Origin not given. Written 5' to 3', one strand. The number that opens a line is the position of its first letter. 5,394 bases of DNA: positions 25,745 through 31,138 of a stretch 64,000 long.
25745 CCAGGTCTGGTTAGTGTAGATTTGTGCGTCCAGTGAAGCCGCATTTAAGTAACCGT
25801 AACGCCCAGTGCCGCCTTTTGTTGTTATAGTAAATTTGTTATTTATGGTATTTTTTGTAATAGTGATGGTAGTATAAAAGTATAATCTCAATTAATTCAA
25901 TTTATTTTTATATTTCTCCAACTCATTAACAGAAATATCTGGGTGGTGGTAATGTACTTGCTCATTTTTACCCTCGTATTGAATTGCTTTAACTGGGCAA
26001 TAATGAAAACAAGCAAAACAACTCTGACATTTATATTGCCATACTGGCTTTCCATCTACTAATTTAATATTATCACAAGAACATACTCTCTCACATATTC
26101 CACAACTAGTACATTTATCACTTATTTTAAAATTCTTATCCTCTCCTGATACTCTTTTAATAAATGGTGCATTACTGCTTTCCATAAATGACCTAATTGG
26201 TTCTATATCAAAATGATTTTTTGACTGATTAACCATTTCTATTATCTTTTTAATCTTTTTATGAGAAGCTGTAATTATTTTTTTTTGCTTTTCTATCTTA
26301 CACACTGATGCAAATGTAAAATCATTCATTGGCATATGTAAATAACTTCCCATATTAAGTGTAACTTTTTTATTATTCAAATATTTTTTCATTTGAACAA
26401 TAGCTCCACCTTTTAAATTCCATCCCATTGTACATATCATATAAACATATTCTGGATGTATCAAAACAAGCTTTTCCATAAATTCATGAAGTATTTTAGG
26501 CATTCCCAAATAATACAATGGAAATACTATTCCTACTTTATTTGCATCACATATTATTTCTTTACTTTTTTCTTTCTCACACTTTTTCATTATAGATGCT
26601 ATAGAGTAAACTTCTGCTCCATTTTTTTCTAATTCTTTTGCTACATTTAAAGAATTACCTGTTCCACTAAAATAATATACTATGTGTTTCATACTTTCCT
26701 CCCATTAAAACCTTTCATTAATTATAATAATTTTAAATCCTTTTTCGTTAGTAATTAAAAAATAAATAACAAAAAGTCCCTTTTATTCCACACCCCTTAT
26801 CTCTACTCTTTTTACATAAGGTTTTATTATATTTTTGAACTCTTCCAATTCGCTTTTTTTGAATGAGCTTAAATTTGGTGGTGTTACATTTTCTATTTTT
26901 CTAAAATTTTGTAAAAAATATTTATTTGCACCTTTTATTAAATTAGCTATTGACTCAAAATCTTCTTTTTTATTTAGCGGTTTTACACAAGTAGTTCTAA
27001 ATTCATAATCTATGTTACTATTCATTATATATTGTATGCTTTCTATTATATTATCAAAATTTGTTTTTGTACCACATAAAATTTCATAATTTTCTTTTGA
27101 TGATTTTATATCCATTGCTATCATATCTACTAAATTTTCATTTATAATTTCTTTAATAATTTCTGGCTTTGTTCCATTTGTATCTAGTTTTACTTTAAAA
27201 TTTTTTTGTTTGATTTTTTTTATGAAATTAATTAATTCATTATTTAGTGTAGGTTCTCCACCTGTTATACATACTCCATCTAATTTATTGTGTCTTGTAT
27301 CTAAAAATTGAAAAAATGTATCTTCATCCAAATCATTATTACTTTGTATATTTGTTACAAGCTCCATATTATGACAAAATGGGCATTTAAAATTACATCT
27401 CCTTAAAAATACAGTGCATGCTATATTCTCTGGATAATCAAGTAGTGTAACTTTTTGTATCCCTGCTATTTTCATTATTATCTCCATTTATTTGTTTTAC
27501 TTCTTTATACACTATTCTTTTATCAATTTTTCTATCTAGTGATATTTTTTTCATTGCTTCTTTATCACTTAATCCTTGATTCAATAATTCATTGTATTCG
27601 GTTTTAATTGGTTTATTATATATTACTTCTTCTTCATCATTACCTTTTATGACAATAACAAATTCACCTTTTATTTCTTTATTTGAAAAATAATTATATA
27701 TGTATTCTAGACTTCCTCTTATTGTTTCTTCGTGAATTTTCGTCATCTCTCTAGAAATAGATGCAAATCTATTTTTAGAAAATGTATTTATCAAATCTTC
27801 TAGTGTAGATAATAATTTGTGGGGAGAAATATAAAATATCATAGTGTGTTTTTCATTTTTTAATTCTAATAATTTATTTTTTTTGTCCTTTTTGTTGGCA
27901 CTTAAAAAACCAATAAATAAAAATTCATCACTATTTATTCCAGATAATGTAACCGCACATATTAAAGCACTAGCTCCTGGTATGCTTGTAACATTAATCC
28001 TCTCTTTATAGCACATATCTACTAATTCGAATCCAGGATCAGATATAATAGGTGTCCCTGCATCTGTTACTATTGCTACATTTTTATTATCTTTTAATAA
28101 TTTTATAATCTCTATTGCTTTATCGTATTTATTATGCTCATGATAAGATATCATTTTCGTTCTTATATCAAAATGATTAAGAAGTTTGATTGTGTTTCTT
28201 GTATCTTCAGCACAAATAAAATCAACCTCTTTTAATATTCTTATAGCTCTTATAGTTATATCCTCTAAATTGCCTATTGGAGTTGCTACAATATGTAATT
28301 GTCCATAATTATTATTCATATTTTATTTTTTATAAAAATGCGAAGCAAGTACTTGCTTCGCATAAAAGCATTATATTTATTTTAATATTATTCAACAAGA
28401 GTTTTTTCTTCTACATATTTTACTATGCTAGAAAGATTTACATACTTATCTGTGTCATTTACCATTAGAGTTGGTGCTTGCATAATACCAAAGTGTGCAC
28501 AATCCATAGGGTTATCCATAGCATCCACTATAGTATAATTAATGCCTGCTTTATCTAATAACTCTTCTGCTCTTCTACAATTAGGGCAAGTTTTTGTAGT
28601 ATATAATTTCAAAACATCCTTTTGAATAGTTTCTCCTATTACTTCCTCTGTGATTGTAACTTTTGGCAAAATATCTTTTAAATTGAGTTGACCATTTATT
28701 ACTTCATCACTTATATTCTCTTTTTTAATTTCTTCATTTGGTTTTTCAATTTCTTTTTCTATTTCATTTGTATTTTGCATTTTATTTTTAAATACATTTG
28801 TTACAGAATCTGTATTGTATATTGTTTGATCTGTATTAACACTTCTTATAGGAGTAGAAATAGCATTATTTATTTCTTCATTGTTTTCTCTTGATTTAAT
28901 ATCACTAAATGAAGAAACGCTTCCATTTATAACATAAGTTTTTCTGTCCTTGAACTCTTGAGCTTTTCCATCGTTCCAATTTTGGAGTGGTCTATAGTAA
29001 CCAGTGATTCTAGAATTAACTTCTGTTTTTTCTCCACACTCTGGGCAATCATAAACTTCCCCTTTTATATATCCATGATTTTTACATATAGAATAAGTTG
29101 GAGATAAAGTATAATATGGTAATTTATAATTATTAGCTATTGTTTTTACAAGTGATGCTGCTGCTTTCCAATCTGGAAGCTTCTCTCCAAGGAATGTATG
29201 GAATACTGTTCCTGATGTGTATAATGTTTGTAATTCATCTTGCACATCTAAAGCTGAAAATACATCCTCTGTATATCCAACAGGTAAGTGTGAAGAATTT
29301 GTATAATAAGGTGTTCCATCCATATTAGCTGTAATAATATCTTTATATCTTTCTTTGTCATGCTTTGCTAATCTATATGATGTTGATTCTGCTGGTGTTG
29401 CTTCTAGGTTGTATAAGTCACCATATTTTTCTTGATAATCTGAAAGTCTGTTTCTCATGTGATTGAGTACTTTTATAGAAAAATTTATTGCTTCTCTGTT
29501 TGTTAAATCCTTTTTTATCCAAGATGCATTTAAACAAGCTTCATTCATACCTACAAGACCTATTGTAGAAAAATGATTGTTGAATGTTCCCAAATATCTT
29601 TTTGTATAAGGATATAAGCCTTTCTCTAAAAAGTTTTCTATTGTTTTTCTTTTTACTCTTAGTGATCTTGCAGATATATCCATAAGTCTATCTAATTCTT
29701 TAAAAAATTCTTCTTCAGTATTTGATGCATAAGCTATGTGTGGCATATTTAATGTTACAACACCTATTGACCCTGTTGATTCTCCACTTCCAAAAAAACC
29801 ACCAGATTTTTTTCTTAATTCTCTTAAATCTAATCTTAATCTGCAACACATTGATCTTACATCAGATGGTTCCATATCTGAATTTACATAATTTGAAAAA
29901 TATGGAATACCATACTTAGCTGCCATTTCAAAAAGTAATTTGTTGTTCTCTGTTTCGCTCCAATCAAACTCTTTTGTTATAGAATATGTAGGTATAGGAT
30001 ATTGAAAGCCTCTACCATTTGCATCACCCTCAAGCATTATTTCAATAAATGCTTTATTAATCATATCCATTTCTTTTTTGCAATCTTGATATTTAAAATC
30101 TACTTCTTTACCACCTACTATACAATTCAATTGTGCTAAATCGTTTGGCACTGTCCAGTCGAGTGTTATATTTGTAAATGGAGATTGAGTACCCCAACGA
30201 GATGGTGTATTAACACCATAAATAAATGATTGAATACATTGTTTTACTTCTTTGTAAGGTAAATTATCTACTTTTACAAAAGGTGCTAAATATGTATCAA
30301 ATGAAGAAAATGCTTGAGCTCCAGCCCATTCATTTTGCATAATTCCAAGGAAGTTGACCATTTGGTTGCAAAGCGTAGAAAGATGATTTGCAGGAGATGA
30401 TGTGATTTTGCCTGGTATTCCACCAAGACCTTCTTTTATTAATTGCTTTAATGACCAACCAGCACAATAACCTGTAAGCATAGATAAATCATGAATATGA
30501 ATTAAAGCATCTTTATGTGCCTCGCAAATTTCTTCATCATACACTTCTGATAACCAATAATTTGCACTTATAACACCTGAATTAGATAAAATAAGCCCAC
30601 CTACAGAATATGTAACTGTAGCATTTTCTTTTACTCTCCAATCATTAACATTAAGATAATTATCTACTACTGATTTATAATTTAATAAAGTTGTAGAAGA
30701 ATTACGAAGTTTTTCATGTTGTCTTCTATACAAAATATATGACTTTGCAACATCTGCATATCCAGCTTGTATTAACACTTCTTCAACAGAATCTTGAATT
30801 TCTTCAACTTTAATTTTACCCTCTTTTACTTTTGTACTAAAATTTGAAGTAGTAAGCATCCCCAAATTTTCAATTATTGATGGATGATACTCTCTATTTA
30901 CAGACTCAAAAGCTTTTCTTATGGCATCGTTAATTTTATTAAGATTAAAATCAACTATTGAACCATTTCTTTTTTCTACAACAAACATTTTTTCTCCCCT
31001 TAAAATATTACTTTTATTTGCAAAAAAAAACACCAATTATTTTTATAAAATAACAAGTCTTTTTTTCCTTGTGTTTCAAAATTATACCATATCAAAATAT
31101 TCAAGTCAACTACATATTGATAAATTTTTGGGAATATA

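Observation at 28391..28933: Class III ribonucleotide reductase fused to a C-terminal glutaredoxin/NrdH-like CPNC domain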

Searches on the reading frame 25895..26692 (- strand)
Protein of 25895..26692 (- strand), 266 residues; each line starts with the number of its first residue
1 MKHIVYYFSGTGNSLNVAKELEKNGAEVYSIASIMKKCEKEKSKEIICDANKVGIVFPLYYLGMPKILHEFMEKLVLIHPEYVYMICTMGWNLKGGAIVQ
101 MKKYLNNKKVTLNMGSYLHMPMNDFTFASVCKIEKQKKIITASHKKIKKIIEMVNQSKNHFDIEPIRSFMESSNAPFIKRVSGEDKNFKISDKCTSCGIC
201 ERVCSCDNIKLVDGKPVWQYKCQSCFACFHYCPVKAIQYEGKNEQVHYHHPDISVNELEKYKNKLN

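Call 74: search_protein_families(library=pfam, proteins=[window:25895-26692:-], max_evalue=0.001)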
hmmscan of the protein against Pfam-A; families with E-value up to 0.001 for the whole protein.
window:25895-26692:- (266 aa): 6 families
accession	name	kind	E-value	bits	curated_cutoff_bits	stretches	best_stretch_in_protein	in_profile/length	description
PF12724.12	Flavodoxin_5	-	6.9e-06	26.9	27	1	4-108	1-103/145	Flavodoxin domain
PF00037.32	Fer4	-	2.9e-05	24.1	21.1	0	190-204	4-18/24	4Fe-4S binding domain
PF12838.12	Fer4_7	-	4.1e-05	24.4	27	0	221-246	1-26/52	4Fe-4S dicluster domain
PF13484.11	Fer4_16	-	0.00011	23.4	30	0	221-244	1-22/66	4Fe-4S double cluster binding domain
PF13187.11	Fer4_9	-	0.00013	22.4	27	1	193-237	1-52/52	4Fe-4S dicluster domain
PF12797.12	Fer4_2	-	0.00024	21.3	24.5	0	190-204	6-20/22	4Fe-4S binding domain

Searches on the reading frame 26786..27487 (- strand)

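Call 4: search_protein_families(library=pfam, proteins=[window:26786-27487:-], max_evalue=0.01)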
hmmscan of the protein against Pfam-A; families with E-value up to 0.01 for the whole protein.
window:26786-27487:- (234 aa): 3 families
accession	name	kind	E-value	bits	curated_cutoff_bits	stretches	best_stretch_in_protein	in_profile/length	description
PF04055.27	Radical_SAM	-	2.2e-21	77.2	29.5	1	26-183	2-165/166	Radical SAM superfamily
PF13353.11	Fer4_12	-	1.1e-11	45.6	22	1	23-125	7-111/137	4Fe-4S single cluster domain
PF12193.13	Sulf_coat_C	-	0.0098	16.5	25.2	0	159-200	75-116/134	Sulfolobus virus coat protein C terminal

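Call 5: search_protein_families(library=ncbifam, proteins=[window:26786-27487:-], max_evalue=0.01)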
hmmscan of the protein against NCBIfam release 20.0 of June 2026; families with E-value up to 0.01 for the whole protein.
window:26786-27487:- (234 aa): 63 families (the best 25 are shown)
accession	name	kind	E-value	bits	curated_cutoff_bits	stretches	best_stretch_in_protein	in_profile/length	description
TIGR02495.1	NrdG2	equivalog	1.7e-62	210.2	131.15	1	6-196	1-193/193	anaerobic ribonucleoside-triphosphate reductase activating protein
TIGR02493.1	PFLA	equivalog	5.9e-18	65.1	231.75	1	12-189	7-188/235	pyruvate formate-lyase-activating protein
TIGR04041.1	activase_YjjW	hypoth_equivalog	2.2e-17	63.4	250.2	2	63-220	103-264/276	YjjW family glycine radical enzyme activase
TIGR02494.1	PFLE_PFLC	subfamily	1.2e-15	57.6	174.35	2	71-189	126-244/293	glycyl-radical enzyme activating protein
TIGR04317.1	W_rSAM_matur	equivalog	1.8e-15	56.9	380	1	29-206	12-189/349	tungsten cofactor oxidoreductase radical SAM maturase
NF038283.1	viperin_w_prok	equivalog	4e-14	52.4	180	1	28-188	9-182/281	viperin family antiviral radical SAM protein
TIGR02668.1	moaA_archaeal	equivalog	6.1e-14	51.7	325.25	1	29-222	18-208/303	GTP 3',8-cyclase MoaA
TIGR02666.1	moaA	equivalog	1.1e-13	50.9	284.05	1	30-185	19-178/336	GTP 3',8-cyclase MoaA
TIGR03963.1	rSAM_QueE_Clost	equivalog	3.3e-13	49.8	260.1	1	21-201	19-187/219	putative 7-carboxy-7-deazaguanine synthase QueE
TIGR04051.1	rSAM_NirJ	equivalog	5.7e-13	48.6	515.45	1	27-192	8-173/354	heme d1 biosynthesis radical SAM protein NirJ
TIGR02826.1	RNR_activ_nrdG3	equivalog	7.4e-13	48.6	151.7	1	12-110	6-103/148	anaerobic ribonucleoside-triphosphate reductase activating protein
NF043069.1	T4HPD_activ_SAM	equivalog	5.5e-12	45.7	425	2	70-188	125-243/299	trans-4-hydroxy-L-proline dehydratase activase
TIGR03972.1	rSAM_TYW1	equivalog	2.9e-11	43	317.95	1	76-192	127-243/297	4-demethylwyosine synthase TYW1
NF008356.0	PRK11145.1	equivalog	3.8e-11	42.7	375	1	2-209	2-208/246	pyruvate formate lyase 1-activating protein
TIGR04054.1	rSAM_NirJ1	equivalog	4.3e-11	42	650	1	29-187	44-200/387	putative heme d1 biosynthesis radical SAM protein NirJ1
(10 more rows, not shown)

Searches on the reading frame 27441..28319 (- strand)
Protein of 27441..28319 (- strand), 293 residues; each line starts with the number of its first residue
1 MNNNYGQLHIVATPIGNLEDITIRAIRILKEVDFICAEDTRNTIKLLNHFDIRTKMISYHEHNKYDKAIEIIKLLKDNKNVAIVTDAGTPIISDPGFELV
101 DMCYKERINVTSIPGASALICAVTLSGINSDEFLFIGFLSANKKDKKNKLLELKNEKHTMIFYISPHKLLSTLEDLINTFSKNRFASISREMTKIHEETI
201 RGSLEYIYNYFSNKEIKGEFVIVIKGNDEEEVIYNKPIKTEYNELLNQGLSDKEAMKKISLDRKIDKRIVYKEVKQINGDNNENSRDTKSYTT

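Call 5: search_protein_families(library=ncbifam, proteins=[window:27441-28319:-], max_evalue=0.01)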
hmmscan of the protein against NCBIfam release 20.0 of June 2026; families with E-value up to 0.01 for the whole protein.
window:27441-28319:- (293 aa): 12 families
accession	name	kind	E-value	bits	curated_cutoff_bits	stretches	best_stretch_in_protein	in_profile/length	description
TIGR00096.1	TIGR00096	equivalog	8.5e-79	264.8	167.9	1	8-273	2-270/275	16S rRNA (cytidine(1402)-2'-O)-methyltransferase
NF011570.0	PRK14994.1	equivalog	1.2e-66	224.9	502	1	3-273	9-280/287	16S rRNA (cytidine(1402)-2'-O)-methyltransferase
TIGR01465.1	cobM_cbiF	equivalog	3.6e-09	36.3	259.65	1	10-225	3-224/247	precorrin-4 C(11)-methyltransferase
TIGR01469.1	cobA_cysG_Cterm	equivalog_domain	3.9e-09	36.6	185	1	9-224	4-230/238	uroporphyrinogen-III C-methyltransferase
NF004790.0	PRK06136.1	subfamily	2.6e-08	33.8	198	1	6-224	4-233/250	uroporphyrinogen-III C-methyltransferase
NF004455.0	PRK05787.1-3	equivalog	3.1e-07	30.2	258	1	8-166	3-158/221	cobalt-precorrin-7 (C(5))-methyltransferase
NF007922.1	PRK10637.1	equivalog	8.1e-06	25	400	1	5-224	216-445/450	siroheme synthase CysG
NF004058.0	PRK05576.1-1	equivalog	2e-05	24.2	239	1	8-194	4-198/221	cobalt-factor II C(20)-methyltransferase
TIGR01466.1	cobJ_cbiH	equivalog_domain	2.8e-05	23.8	246.35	1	9-126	2-118/239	precorrin-3B C(17)-methyltransferase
NF004423.0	PRK05765.1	equivalog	0.00014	21.4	332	1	6-137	3-134/247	precorrin-3B C(17)-methyltransferase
NF012017.0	PRK15473.1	equivalog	0.00031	20.1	408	1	8-241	10-249/257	cobalt-precorrin-4 methyltransferase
TIGR01467.1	cobI_cbiL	equivalog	0.0019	17.7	163.25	0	7-42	2-37/230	precorrin-2 C(20)-methyltransferase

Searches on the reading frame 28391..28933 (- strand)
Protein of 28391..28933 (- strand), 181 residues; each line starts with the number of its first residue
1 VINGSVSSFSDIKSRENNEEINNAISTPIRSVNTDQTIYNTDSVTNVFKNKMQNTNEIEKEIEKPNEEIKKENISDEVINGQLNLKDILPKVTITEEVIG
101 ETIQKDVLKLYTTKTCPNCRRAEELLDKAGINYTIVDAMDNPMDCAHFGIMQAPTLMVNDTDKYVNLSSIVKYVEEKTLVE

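Call 4: search_protein_families(library=pfam, proteins=[window:28391-28933:-], max_evalue=0.01)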
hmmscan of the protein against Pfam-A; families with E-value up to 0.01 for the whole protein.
window:28391-28933:- (181 aa): 6 families
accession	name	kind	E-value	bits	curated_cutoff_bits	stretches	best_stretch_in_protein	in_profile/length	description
PF00462.30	Glutaredoxin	-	1.1e-08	35.6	22.9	1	109-146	2-39/60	Glutaredoxin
PF13192.12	Thioredoxin_3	-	3.6e-05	24.1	24.8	1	113-162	7-59/76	Thioredoxin domain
PF13417.12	GST_N_3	-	5.3e-05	23.9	22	1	110-177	1-70/75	Glutathione S-transferase, N-terminal domain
PF09413.15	DUF2007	-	0.0011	19.6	25.7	1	109-162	3-54/66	Putative prokaryotic signal transducing protein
PF13462.12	Thioredoxin_4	-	0.0021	18.7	23.2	0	94-127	3-36/165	Thioredoxin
PF00085.26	Thioredoxin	-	0.0023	18.4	23.5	1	104-165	18-85/103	Thioredoxin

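Call 5: search_protein_families(library=ncbifam, proteins=[window:28391-28933:-], max_evalue=0.01)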
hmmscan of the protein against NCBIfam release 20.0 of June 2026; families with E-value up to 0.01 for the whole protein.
window:28391-28933:- (181 aa): 14 families
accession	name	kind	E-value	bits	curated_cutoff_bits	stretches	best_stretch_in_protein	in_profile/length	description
TIGR02196.1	GlrX_YruB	hypoth_equivalog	1.1e-07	32.2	88.55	1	109-159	3-57/74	glutaredoxin-like protein, YruB-family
TIGR00411.1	redox_disulf_1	equivalog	1.1e-07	31.9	92.75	1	108-165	3-66/82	MJ0307 family thioredoxin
TIGR02200.1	GlrX_actino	hypoth_equivalog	6.8e-07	29.6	89.5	1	108-162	2-61/77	mycoredoxin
TIGR02181.1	GRX_bact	equivalog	2.3e-06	27.8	90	1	109-144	2-37/80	glutaredoxin 3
NF007923.0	PRK10638.1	equivalog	7.3e-05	22.7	129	1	108-136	4-32/83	glutaredoxin 3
NF041212.1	Uxx_star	subfamily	0.00012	22.3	66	1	109-143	2-36/70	Uxx-star family glutaredoxin-like (seleno)protein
TIGR02187.2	PDO_seleno_TRX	equivalog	0.00047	19.6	185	1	103-165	126-194/209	protein disulfide oxidoreductase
TIGR01617.1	arsC_related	subfamily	0.0013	19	75.05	1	108-145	1-38/117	Spx/MgsR family RNA polymerase-binding regulatory protein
TIGR02190.1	GlrX-dom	hypoth_equivalog_domain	0.0024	17.8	99.3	1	104-136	6-38/79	glutaredoxin-family domain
TIGR02194.1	GlrX_NrdH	subfamily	0.0026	17.9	85.75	1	109-164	2-60/72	glutaredoxin-like protein NrdH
NF009210.0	PRK12559.1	equivalog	0.0032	17.5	159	1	109-144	3-38/131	transcriptional regulator SpxA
NF007702.0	PRK10387.1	equivalog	0.0042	16.8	133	0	108-177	1-72/215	glutaredoxin 2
TIGR00412.2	redox_disulf_2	subfamily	0.0094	16.3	62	1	116-161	9-57/75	MTH895/ArsE family thioredoxin-like protein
TIGR02182.1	GRXB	equivalog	0.0095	15.7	186.65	0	109-177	1-71/209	GrxB family glutaredoxin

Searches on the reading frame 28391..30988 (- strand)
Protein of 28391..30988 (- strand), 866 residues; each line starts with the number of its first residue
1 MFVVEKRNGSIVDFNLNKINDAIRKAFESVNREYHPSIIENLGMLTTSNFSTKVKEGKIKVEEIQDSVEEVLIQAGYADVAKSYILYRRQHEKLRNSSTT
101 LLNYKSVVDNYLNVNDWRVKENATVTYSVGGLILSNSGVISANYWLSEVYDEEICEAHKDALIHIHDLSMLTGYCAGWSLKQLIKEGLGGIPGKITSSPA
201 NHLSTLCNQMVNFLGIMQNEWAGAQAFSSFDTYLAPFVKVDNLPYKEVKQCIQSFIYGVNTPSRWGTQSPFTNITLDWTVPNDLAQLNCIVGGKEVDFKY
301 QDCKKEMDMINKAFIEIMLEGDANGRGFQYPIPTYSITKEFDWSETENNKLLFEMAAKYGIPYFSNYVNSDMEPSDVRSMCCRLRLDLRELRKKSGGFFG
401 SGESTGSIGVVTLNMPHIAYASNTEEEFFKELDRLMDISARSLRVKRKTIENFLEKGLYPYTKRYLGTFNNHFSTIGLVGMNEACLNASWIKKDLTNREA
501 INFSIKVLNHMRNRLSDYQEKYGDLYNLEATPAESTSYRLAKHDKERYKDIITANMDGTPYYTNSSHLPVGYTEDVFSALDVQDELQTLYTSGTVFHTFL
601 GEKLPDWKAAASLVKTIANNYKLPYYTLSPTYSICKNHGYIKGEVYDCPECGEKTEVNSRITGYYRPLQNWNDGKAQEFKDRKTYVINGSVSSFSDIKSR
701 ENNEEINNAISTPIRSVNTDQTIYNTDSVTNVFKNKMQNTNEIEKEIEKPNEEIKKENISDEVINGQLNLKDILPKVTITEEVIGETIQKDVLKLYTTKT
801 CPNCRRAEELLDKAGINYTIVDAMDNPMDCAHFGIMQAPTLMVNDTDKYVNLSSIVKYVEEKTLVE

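Call 4: search_protein_families(library=pfam, proteins=[window:28391-30988:-], max_evalue=0.01)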
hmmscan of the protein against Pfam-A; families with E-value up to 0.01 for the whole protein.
window:28391-30988:- (866 aa): 6 families
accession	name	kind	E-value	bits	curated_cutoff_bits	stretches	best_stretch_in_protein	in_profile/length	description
PF13597.11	NRDD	-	1.1e-190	635.5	26.2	1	121-685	1-562/562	Anaerobic ribonucleoside-triphosphate reductase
PF03477.21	ATP-cone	-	5.6e-20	72.1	25.8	1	3-92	2-87/88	ATP cone domain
PF00462.30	Glutaredoxin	-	8.6e-08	32.7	22.9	1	794-829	2-37/60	Glutaredoxin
PF13192.12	Thioredoxin_3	-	0.00038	20.9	24.8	1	798-846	7-58/76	Thioredoxin domain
PF13417.12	GST_N_3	-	0.00059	20.6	22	1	795-862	1-70/75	Glutathione S-transferase, N-terminal domain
PF07282.18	Cas12f1-like_TNB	-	0.0049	17.4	26.3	0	628-653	22-48/60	Cas12f1-like, TNB domain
